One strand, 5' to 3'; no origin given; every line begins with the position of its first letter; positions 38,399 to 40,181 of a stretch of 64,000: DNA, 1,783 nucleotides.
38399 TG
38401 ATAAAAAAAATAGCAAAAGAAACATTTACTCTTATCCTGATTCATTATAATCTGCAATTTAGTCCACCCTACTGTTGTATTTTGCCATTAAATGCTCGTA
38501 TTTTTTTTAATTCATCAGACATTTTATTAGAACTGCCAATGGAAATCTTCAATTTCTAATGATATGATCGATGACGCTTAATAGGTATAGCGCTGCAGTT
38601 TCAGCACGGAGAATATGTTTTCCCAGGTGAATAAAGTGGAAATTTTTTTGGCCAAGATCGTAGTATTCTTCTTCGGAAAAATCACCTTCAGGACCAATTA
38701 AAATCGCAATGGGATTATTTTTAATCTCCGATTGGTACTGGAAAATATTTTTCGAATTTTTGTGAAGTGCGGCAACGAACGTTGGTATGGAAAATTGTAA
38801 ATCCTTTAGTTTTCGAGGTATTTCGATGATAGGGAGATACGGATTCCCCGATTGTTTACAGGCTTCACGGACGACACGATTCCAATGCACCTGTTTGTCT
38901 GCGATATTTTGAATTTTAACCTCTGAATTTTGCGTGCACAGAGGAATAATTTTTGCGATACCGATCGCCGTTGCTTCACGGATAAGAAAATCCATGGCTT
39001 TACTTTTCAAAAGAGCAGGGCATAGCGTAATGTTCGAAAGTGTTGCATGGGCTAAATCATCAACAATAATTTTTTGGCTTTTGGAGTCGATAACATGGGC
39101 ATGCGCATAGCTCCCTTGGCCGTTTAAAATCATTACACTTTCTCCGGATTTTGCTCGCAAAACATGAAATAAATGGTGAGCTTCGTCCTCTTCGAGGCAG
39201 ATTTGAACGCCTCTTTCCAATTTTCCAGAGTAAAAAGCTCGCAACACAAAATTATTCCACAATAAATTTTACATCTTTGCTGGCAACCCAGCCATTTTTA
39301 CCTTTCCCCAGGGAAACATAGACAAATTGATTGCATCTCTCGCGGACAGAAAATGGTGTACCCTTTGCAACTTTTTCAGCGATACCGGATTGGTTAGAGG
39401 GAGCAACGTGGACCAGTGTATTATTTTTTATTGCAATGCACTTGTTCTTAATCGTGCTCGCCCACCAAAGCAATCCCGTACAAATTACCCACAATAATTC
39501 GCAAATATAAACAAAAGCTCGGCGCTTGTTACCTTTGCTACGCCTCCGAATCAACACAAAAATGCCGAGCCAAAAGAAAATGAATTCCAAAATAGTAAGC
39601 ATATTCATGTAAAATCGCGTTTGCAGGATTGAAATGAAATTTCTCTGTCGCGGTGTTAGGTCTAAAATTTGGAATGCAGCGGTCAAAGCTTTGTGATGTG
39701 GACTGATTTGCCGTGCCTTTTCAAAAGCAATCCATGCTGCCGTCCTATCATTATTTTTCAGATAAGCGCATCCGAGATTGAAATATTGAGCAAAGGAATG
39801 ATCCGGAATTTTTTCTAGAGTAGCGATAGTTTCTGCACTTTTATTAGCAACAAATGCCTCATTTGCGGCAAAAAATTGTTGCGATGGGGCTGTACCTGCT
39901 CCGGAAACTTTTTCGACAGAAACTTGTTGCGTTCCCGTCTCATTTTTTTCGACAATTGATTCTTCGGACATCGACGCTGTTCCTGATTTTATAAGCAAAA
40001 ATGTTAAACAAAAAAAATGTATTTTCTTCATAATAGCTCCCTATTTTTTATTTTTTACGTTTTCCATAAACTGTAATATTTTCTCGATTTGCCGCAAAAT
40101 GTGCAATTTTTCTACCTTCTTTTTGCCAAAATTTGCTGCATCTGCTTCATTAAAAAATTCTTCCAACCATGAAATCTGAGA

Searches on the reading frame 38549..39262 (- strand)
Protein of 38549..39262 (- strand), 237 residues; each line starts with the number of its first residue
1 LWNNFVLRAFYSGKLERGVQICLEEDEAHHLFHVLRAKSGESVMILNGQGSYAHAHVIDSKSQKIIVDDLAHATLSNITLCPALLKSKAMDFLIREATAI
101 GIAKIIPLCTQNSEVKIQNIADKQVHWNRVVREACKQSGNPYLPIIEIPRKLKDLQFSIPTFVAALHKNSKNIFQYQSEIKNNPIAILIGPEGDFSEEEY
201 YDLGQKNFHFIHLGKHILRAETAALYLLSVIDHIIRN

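Call 55: search_protein_families(library=pfam, proteins=[window:38549-39262:-], max_evalue=0.00001)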
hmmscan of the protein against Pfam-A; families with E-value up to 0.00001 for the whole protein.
window:38549-39262:- (237 aa): 2 families
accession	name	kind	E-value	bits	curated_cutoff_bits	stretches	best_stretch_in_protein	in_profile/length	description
PF04452.19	Methyltrans_RNA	-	5.8e-42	143.5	23.9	1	77-231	6-164/165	RNA methyltransferase domain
PF20260.4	PUA_4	-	4.3e-10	40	23.9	1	23-67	1-45/48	RNA methyltransferase PUA domain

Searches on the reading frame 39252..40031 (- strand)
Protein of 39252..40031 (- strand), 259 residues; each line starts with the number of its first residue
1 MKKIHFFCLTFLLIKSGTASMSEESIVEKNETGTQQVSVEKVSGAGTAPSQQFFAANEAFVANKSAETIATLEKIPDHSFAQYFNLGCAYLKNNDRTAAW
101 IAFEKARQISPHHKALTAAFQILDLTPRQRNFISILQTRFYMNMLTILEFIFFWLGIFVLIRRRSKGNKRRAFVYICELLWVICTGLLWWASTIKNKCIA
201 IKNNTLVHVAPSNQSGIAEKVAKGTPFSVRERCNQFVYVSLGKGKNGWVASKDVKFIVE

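Call 55: search_protein_families(library=pfam, proteins=[window:39252-40031:-], max_evalue=0.00001)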
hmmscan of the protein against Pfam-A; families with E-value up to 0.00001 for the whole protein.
window:39252-40031:- (259 aa): 1 family
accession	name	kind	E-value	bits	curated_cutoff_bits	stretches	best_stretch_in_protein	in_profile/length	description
PF08239.17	SH3_3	-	4.2e-06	27.3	27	1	207-255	5-54/54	Bacterial SH3 domain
